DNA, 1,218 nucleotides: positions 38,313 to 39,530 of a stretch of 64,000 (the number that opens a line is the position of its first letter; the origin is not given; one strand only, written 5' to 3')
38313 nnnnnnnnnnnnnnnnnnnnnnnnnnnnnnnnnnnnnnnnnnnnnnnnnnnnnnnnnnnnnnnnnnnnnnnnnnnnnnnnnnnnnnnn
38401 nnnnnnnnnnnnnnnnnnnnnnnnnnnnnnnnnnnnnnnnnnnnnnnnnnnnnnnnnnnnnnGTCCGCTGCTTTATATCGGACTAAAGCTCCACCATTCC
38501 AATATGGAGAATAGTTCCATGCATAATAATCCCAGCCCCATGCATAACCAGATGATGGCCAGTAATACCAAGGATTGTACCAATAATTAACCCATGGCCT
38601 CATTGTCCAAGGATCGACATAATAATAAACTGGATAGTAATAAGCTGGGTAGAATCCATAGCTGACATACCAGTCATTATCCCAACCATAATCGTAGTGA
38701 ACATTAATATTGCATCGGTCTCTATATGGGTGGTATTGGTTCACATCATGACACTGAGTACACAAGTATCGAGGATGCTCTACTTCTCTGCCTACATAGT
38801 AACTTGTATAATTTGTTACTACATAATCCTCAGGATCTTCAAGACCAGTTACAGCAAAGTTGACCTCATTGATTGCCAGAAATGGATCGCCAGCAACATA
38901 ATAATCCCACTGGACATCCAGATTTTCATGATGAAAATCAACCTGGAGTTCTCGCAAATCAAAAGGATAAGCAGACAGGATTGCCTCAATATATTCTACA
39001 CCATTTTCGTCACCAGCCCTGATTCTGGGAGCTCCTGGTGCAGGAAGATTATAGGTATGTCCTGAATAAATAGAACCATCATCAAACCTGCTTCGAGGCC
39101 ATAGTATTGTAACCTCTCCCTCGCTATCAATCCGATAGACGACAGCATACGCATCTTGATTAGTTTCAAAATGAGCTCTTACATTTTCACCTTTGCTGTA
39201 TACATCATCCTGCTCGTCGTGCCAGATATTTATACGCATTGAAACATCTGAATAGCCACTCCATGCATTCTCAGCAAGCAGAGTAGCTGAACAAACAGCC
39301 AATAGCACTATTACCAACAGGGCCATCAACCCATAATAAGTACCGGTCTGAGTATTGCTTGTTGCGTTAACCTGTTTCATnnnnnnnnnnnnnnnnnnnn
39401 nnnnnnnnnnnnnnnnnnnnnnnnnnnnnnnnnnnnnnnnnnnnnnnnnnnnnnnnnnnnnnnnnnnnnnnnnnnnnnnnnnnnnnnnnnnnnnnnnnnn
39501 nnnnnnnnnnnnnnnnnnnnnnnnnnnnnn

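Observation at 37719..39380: Protein with an extreme Tyr/Trp block, a CxxCH motif and a ~100-residue Ser/Lys/Arg polybasic tail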

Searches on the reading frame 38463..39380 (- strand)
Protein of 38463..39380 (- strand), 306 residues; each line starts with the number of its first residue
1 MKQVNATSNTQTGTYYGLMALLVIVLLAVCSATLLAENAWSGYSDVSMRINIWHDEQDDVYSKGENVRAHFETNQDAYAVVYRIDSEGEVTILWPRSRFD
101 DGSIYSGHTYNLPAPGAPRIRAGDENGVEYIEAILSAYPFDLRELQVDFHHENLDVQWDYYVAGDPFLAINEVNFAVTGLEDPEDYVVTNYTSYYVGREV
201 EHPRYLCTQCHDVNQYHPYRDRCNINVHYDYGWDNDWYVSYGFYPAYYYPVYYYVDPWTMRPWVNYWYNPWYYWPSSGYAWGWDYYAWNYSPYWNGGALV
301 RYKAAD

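Call 16: search_protein_representatives(protein=window:38463-39380:-)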
Query: 306 residues. Proteins with E-value up to 0.001 (for the whole library): 1043; up to 1e-10: 389; up to 1e-30: 40. The best 150 are listed.
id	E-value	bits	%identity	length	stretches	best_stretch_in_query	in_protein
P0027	4.2e-123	427.1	63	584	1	37-303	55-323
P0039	1.0e-118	412.7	62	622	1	22-304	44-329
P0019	5.1e-118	410.4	63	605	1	18-306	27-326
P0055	2.8e-111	388.2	62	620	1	37-306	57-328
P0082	1.7e-107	375.8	61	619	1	41-300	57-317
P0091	7.4e-106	370.4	62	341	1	47-304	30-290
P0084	2.0e-102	359.1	57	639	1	38-306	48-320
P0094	3.4e-101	355.1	60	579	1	42-298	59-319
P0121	8.5e-101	353.8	56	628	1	32-297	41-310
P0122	1.4e-98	346.5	56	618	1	26-304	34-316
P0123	1.8e-97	342.8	55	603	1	42-303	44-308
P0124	8.6e-97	340.6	56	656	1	31-302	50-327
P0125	8.7e-97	340.6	54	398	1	23-304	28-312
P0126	1.1e-95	336.9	56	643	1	42-298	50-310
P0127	1.6e-93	329.9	56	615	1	41-297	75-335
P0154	1.2e-26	109.9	40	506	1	44-251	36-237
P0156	3.3e-25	105.2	37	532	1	15-246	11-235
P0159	3.2e-24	102.0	34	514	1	47-269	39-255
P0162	1.3e-23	99.9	34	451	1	50-247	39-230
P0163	3.4e-23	98.6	34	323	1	18-255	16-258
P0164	3.8e-23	98.4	31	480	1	39-268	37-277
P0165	6.9e-23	97.6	37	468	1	20-247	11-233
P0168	1.3e-22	96.6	38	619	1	57-246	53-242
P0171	2.4e-22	95.8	35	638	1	19-260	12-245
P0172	2.6e-22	95.7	38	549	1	29-270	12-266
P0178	5.7e-22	94.5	38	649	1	19-251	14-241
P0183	3.5e-21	91.9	32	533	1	23-224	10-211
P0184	4.3e-21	91.6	38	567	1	43-263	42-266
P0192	1.5e-20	89.9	36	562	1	22-221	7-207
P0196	2.6e-20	89.1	39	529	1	46-279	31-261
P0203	6.6e-20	87.8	34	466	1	48-245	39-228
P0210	1.4e-19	86.6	38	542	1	49-257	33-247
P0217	4.1e-19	85.1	33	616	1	42-237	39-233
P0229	1.2e-18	83.6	33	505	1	24-249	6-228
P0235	2.4e-18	82.6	34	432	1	50-255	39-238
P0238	3.2e-18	82.2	30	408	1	21-254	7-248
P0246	8.9e-18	80.8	30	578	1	11-219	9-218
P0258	3.2e-17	78.9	29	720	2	49-173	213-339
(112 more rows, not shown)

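Call 29: find_homologous_proteins(query=P0168)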
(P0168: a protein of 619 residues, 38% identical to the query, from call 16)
Query P0168 (619 aa): 80 proteins with E <= 0.001 among 8000 candidates.
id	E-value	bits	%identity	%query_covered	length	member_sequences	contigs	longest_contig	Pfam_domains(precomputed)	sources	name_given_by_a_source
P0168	0.0e+0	1405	100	100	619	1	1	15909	PF14326.12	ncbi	-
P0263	0.0e+0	1207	86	92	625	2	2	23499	PF14326.12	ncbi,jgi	-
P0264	0.0e+0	1157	82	92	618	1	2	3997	PF14326.12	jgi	jgi:hypothetical protein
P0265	0.0e+0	1039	74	92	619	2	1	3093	PF14326.12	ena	-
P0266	0.0e+0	1035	75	91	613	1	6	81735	PF14326.12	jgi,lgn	jgi:hypothetical protein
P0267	0.0e+0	1020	75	92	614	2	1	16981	PF14326.12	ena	-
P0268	0.0e+0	1015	75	93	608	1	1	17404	PF14326.12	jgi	-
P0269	0.0e+0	1011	72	91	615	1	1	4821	PF14326.12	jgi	-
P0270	1.7e-295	1000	72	93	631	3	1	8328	PF14326.12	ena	-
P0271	1.5e-287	974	71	89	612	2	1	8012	PF14326.12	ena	-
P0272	3.5e-234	797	61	88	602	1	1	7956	PF14326.12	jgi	jgi:hypothetical protein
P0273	1.4e-230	785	60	91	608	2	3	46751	PF14326.12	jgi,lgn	jgi:hypothetical protein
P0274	1.0e-227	776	57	98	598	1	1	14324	PF14326.12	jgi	jgi:hypothetical protein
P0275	4.8e-192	658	72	60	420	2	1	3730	-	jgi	jgi:hypothetical protein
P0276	5.4e-173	595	48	91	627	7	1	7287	PF14326.12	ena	-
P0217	1.5e-160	554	48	87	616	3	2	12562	PF14326.12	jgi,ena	-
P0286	8.2e-141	489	45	89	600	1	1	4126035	PF14326.12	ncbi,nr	ncbi:MAG: DUF4384 domain-containing protein [bacterium]|nr:MAG: DUF4384 domain-containing protein [b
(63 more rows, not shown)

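Call 30: find_encoding_contigs(protein=P0286, flank=8000, max_places=1)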
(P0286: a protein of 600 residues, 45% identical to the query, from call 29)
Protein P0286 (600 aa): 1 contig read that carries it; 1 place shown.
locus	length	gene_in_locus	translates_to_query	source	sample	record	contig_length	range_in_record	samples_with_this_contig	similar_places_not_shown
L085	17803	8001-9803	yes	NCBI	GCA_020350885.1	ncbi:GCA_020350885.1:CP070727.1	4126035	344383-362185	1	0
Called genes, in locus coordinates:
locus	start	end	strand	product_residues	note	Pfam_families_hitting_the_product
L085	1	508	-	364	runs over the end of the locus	PF17396:DUF1611_N, PF07755:DUF1611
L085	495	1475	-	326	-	PF01595:CNNM, PF00571:CBS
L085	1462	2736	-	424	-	PF01595:CNNM, PF00571:CBS (weak), PF03471:CorC_HlyC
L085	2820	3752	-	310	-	PF07989:Cnn_1N (faint), PF13174:TPR_6 (faint), PF13525:YfiO (weak)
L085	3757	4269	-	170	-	PF00691:OmpA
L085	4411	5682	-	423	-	PF00930:DPPIV_N (faint), PF26550:Tricorn_2nd, PF26549:Tricorn_N (weak), PF26550:Tricorn_2nd, PF26549:Tricorn_N, PF07676:PD40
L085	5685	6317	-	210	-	PF13103:TonB_2, PF03544:TonB_C (weak)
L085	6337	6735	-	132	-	PF02472:ExbD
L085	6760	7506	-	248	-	PF01618:MotA_ExbB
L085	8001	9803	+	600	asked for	PF14326:DUF4384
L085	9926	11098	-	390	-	PF00291:PALP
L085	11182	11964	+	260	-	PF02578:Cu-oxidase_4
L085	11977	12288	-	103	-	PF01910:Thiamine_BP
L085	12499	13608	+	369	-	PF00155:Aminotran_1_2, PF01041:DegT_DnrJ_EryC1 (weak)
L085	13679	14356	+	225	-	-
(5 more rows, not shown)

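Call 32: list_cluster_members(proteins=[P0154, P0156, P0164, P0172, P0183, P0192, P0203, P0229, P0163, P0238])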
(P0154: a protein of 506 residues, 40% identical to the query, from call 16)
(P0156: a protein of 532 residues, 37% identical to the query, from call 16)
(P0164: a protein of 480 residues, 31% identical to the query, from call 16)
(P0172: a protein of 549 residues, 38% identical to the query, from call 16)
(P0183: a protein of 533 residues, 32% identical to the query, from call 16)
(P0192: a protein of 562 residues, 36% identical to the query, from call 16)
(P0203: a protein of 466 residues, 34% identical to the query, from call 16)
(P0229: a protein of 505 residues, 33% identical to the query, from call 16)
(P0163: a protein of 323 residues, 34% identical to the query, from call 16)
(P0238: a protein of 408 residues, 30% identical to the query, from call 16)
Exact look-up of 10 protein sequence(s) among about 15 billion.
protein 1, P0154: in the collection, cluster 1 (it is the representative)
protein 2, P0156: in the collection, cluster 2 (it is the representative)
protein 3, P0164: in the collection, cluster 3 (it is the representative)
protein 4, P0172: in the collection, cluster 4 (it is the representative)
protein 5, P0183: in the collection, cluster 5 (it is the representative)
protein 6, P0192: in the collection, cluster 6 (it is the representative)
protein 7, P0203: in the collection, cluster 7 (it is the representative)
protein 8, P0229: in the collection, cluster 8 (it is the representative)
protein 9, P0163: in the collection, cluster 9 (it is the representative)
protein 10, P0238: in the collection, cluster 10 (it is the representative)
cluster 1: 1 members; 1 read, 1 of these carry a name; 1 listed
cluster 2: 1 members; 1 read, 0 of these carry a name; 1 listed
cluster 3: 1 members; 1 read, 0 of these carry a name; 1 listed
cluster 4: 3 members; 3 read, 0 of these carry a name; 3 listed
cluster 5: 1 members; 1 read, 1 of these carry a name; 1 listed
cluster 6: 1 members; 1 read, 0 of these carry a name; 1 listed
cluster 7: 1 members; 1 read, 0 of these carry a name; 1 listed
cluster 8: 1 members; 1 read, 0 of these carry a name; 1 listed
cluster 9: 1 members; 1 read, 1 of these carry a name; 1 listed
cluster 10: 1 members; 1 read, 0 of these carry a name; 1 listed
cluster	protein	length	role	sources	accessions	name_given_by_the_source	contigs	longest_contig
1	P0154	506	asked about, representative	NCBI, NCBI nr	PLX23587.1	MAG: hypothetical protein C0600_14640 [Ignavibacteria bacterium]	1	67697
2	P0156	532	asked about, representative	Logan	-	-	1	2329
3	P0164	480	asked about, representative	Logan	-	-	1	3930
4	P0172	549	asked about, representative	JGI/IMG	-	-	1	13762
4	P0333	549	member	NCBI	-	-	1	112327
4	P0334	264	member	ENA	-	-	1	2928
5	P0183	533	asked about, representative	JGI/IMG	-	hypothetical protein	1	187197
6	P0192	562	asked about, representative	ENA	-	-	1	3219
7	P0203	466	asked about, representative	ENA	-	-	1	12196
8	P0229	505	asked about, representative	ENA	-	-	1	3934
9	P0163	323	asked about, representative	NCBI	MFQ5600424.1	MAG: DUF4384 domain-containing protein, partial [Candidatus Krumholzibacteriia bacterium]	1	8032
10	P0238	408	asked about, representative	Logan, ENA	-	-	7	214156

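Call 46: find_encoding_contigs(protein=P0154, flank=8000, max_places=1)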
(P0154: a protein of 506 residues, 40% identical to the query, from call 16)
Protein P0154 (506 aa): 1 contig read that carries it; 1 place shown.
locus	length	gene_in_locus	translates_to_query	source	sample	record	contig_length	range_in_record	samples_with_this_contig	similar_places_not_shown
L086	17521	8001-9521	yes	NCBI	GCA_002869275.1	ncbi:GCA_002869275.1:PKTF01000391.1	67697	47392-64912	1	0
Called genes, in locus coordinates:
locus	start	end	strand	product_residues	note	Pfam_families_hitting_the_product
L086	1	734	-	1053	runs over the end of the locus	-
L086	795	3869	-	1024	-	PF13620:CarboxypepD_reg, PF13715:CarbopepD_reg_2, PF07715:Plug (weak)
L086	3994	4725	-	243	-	PF14344:DUF4397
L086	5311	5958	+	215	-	PF00753:Lactamase_B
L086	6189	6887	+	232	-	-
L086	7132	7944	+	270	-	-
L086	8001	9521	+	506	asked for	PF14326:DUF4384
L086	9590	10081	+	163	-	PF16022:DUF4783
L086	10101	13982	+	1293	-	PF00672:HAMP, PF00512:HisKA, PF13581:HATPase_c_2 (weak), PF02518:HATPase_c, PF14501:HATPase_c_5 (weak)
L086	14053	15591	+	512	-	PF07728:AAA_5 (faint), PF13177:DNA_pol3_delta2, PF00004:AAA, PF13401:AAA_22 (weak), PF22608:DNAX_ATPase_lid, PF12169:DNA_pol3_gamma3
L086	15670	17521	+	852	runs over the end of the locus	-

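Call 47: find_encoding_contigs(protein=P0183, flank=8000, max_places=1)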
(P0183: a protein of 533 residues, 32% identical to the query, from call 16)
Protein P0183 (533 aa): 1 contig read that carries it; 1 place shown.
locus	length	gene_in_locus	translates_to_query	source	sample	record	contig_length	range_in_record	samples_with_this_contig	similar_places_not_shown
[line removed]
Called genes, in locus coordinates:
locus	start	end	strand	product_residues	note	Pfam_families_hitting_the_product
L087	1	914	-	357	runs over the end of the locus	PF17396:DUF1611_N, PF07755:DUF1611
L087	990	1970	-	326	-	PF01595:CNNM, PF00571:CBS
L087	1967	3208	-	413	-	PF01595:CNNM, PF00571:CBS, PF03471:CorC_HlyC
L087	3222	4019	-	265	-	PF13174:TPR_6 (faint), PF13525:YfiO, PF07719:TPR_2 (faint), PF13428:TPR_14 (faint), PF00515:TPR_1 (faint)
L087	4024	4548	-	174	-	PF00691:OmpA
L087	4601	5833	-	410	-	PF26550:Tricorn_2nd, PF25174:Beta-prop_THOC3 (faint), PF26549:Tricorn_N, PF07676:PD40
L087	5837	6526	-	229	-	PF13103:TonB_2, PF03544:TonB_C (weak)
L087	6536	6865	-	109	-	PF02472:ExbD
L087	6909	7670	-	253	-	PF01618:MotA_ExbB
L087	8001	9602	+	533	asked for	PF14326:DUF4384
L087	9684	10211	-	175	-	-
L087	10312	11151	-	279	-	PF00753:Lactamase_B, PF23023:Anti-Pycsar_Apyc1 (weak)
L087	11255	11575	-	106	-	PF01906:YbjQ_1, PF23025:YbjQ_2 (faint)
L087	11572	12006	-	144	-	PF13490:zf-HC2 (weak)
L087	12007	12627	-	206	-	PF07638:Sigma70_ECF (weak), PF04542:Sigma70_r2, PF04545:Sigma70_r4, PF08281:Sigma70_r4_2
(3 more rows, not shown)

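Call 55: search_protein_families(library=pfam, proteins=[P0168, P0183, P0246, P0217, P0196, P0154, P0203, P0258, P0164, P0238], max_evalue=1)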
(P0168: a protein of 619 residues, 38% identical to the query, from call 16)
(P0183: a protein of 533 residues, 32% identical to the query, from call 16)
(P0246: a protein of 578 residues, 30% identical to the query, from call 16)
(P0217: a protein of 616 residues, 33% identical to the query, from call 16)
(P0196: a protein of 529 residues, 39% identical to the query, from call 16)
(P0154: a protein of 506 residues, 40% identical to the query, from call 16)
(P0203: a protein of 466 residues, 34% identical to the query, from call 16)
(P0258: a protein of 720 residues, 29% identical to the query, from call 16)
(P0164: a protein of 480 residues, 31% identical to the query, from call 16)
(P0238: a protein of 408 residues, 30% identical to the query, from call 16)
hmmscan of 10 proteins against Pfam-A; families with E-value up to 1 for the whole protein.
P0168 (619 aa): 1 family
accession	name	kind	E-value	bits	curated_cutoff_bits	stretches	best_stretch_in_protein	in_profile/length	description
PF14326.11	DUF4384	-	3.1e-14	53.3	27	1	57-133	2-79/81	Domain of unknown function (DUF4384)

P0183 (533 aa): 2 families
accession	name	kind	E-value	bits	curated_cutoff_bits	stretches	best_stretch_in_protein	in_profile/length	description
PF14326.11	DUF4384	-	3.3e-13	49.9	27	1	46-121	1-77/81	Domain of unknown function (DUF4384)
PF18316.7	S-l_SbsC_C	-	0.26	12.2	26.6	1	29-76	26-75/86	S-layer protein SbsC C-terminal domain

P0246 (578 aa): 1 family
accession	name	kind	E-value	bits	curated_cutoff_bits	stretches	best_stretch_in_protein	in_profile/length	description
PF14326.11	DUF4384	-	1.6e-13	51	27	1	58-132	1-76/81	Domain of unknown function (DUF4384)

P0217 (616 aa): 1 family
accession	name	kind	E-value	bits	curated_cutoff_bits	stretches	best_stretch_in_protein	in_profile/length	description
PF14326.11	DUF4384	-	6.2e-13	49.1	27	1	55-129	2-77/81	Domain of unknown function (DUF4384)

P0196 (529 aa): 2 families
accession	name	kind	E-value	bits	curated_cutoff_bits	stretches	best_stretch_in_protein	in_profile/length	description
PF14326.11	DUF4384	-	1.5e-17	63.9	27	1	46-126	1-81/81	Domain of unknown function (DUF4384)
PF12172.15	zf-ChsH2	-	0.22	11.8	23.2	1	187-202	20-35/37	ChsH2, rubredoxin-like zinc ribbon domain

P0154 (506 aa): 1 family
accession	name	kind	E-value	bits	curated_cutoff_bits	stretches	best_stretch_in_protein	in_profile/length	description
PF14326.11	DUF4384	-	3.8e-15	56.2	27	1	54-132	2-81/81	Domain of unknown function (DUF4384)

P0203 (466 aa): 1 family
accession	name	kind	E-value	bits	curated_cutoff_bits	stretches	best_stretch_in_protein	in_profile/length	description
PF14326.11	DUF4384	-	7.5e-08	32.8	27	1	53-125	3-81/81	Domain of unknown function (DUF4384)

P0258 (720 aa): 4 families
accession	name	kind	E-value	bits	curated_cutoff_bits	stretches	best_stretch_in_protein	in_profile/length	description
PF14326.11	DUF4384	-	3.1e-37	126.9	27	2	224-303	2-81/81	Domain of unknown function (DUF4384)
PF18346.7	SH3_15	-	0.0021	18.7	24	0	243-260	39-56/67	Mind bomb SH3 repeat domain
PF07703.20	A2M_BRD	-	0.067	13.9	22.7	0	36-70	100-135/140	Alpha-2-macroglobulin bait region domain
PF07202.18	Tcp10_C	-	0.078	13.1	36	0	64-79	13-28/35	T-complex protein 10 C-terminus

P0164 (480 aa): 1 family
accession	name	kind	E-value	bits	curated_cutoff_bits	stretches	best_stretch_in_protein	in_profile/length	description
PF14326.11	DUF4384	-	1.7e-18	66.9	27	1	59-137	1-79/81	Domain of unknown function (DUF4384)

P0238 (408 aa): 1 family
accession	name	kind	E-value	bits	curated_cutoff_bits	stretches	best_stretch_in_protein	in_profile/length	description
PF14326.11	DUF4384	-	6.6e-17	61.8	27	1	52-129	1-79/81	Domain of unknown function (DUF4384)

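Call 62: find_encoding_contigs(protein=P0333, flank=6000, max_places=1)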
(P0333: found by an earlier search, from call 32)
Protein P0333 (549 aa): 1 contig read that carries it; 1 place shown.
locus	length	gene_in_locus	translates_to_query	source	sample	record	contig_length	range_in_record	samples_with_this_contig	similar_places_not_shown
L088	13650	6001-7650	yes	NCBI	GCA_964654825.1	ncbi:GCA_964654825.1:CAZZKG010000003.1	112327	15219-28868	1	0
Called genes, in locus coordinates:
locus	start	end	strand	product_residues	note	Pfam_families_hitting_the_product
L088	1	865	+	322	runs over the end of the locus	PF19300:BPD_transp_1_N, PF00528:BPD_transp_1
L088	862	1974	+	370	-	PF12911:OppC_N, PF00528:BPD_transp_1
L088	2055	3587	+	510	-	PF01432:Peptidase_M3 (weak)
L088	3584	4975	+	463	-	PF00884:Sulfatase, PF01663:Phosphodiest, PF16347:SGSH_C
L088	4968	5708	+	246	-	PF01966:HD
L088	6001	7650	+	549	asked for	PF14326:DUF4384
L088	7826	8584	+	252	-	PF01553:Acyltransferase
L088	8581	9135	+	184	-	PF07638:Sigma70_ECF (weak), PF04542:Sigma70_r2, PF08281:Sigma70_r4_2, PF04545:Sigma70_r4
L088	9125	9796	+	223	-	PF13490:zf-HC2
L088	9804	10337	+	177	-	PF13801:Metal_resist (weak)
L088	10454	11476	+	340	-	PF21959:DUF6923 (faint)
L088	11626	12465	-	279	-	-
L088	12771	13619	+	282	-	PF00140:Sigma70_r1_2, PF04542:Sigma70_r2, PF04539:Sigma70_r3, PF04545:Sigma70_r4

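Call 63: find_encoding_contigs(protein=P0238, flank=6000, max_places=1)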
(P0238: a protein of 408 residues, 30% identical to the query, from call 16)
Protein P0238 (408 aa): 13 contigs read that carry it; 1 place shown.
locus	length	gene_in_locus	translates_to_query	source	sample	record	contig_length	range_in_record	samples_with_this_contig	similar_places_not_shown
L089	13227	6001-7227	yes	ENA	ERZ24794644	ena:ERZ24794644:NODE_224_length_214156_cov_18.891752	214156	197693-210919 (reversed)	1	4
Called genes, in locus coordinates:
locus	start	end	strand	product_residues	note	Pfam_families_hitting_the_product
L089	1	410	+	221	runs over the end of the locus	-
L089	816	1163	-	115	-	-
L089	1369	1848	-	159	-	PF03745:DUF309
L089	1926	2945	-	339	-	PF01116:F_bP_aldolase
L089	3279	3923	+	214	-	PF04542:Sigma70_r2, PF08281:Sigma70_r4_2, PF04545:Sigma70_r4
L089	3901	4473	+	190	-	-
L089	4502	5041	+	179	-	-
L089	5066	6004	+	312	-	-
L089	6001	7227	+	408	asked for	PF14326:DUF4384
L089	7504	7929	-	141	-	PF13279:4HBT_2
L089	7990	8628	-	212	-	PF00072:Response_reg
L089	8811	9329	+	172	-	PF04306:DUF456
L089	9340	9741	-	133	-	PF08761:dUTPase_2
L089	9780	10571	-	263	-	-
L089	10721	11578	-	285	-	PF13860:FlgD_ig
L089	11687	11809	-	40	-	-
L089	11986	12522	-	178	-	-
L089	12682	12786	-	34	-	-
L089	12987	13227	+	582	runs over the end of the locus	PF02934:GatB_N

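Call 67: search_protein_families(library=pfam, proteins=[L089:3901-4473:+, L089:4502-5041:+, L089:5066-6004:+, L086:7132-7944:+, L086:6189-6887:+, L086:9590-10081:+], max_evalue=0.1)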
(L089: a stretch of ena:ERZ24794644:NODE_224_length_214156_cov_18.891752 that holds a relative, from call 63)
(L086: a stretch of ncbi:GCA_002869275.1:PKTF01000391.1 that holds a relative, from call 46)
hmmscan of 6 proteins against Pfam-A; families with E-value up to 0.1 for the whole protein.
L089:3901-4473:+ (190 aa): 1 family
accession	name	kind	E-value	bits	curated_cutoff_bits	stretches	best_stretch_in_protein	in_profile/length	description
PF13490.11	zf-HC2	-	0.021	15.4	22.2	1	11-46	1-35/35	Putative zinc-finger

L089:4502-5041:+ (179 aa): 4 families
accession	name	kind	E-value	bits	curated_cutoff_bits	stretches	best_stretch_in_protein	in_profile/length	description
PF07813.17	LTXXQ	-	0.0015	19.7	24.3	1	42-133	8-96/100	LTXXQ motif family protein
PF05791.16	Bacillus_HBL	-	0.083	13.1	29.1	0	74-121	99-146/177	Bacillus haemolytic enterotoxin (HBL)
PF04949.18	Transcrip_act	-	0.084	13.2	27.5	0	23-93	31-99/154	Transcriptional activator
PF10213.14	MRP-S28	-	0.099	13.5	22.3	0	45-112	36-114/127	Mitochondrial ribosomal subunit protein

L089:5066-6004:+ (312 aa): 1 family
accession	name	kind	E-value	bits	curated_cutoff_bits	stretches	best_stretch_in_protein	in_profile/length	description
PF06486.16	DUF1093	-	0.091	13.9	26.3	0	93-120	29-54/81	Protein of unknown function (DUF1093)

L086:7132-7944:+ (270 aa): 1 family
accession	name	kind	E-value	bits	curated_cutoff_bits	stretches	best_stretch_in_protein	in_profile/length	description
PF14064.11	HmuY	-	0.049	14.2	27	1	182-232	97-143/157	HmuY protein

L086:6189-6887:+ (232 aa): 12 families
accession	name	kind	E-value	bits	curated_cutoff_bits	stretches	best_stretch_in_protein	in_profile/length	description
PF09976.15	TPR_21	-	7.8e-05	22.9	25.5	1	27-172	1-140/193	Tetratricopeptide repeat-like domain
PF13424.12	TPR_12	-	0.00014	22.4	30.1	1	146-205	3-68/77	Tetratricopeptide repeat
PF07719.23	TPR_2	-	0.00078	19.8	27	0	112-134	3-25/34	Tetratricopeptide repeat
PF14559.12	TPR_19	-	0.0017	19.1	25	1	157-226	3-67/68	Tetratricopeptide repeat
PF25062.1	ARM_TT21_N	-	0.0051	17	40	1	107-215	24-133/222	Tetratricopeptide repeat protein 21 N-terminal ARM repeat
PF13432.12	TPR_16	-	0.0059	17.5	32.7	1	116-175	3-61/65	Tetratricopeptide repeat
PF13176.12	TPR_7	-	0.011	16.3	27.9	0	116-135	5-24/36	Tetratricopeptide repeat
PF13174.12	TPR_6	-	0.035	15.2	26.3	0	112-135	2-25/33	Tetratricopeptide repeat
PF07721.20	TPR_4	-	0.035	15.1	27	0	187-205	6-24/26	Tetratricopeptide repeat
PF23300.3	HEAT_Nup120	-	0.055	13.8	29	0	152-178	33-60/170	Nucleoporin Nup120, HEAT repeats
PF25058.1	ARM_TT21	-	0.07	13.5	27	0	152-211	64-123/155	Tetratricopeptide repeat protein 21 ARM repeat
PF13428.12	TPR_14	-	0.095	13.9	23.5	0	149-177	5-33/44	Tetratricopeptide repeat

L086:9590-10081:+ (163 aa): 1 family
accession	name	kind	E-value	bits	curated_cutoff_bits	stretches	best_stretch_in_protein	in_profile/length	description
PF16022.11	DUF4783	-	1.4e-14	54.4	24.1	1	59-160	5-101/102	Domain of unknown function (DUF4783)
